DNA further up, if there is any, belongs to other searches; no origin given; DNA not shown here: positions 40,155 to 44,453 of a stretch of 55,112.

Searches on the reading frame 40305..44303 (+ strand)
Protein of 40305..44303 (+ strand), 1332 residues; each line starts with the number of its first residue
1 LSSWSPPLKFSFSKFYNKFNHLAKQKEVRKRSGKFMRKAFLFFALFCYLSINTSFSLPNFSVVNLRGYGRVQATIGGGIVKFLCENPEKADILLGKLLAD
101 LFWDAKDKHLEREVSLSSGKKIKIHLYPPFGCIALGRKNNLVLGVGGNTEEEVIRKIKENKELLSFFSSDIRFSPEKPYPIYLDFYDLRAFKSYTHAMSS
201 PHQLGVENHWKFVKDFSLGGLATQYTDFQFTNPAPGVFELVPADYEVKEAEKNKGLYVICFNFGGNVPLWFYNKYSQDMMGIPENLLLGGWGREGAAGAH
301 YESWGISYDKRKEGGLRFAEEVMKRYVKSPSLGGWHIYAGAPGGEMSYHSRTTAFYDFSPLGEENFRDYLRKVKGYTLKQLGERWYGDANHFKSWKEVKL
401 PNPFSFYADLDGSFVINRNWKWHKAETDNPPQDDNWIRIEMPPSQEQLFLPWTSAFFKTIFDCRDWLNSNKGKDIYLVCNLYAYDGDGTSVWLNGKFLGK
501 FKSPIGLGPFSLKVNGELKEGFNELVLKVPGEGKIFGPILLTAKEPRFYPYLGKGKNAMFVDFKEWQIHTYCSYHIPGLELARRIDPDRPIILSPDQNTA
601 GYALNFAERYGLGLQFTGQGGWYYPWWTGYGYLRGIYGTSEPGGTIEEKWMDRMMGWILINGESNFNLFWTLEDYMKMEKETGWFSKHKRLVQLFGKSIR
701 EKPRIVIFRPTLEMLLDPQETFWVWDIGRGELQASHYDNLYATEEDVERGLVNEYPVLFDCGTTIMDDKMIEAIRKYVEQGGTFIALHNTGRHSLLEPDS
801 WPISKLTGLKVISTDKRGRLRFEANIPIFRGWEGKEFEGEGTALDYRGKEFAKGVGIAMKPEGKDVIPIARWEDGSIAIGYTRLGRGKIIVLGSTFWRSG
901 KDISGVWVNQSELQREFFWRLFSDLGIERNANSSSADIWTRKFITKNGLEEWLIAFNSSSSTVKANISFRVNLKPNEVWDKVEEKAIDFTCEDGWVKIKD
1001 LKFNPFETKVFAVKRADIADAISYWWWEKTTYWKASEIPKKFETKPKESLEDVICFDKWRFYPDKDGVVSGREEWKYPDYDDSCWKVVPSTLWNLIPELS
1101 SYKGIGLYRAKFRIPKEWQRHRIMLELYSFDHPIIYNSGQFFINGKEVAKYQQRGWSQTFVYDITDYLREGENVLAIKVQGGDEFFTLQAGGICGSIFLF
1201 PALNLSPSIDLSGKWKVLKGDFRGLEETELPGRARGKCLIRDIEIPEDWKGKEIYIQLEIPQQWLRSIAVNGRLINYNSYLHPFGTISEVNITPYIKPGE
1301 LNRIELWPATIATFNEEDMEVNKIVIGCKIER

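Call 42: search_protein_families(library=pfam, proteins=[window:40305-44303:+], max_evalue=0.00001)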
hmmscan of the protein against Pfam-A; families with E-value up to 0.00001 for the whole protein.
window:40305-44303:+ (1332 aa): 2 families
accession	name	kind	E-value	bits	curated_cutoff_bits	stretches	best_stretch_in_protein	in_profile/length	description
PF02837.24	Glyco_hydro_2_N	-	1.6e-16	61.1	28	1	1096-1179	57-133/169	Glycosyl hydrolases family 2, sugar binding domain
PF13364.12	BetaGal_ABD2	-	2e-08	35.4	23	0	1072-1180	4-107/112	Beta-galactosidase second all-beta domain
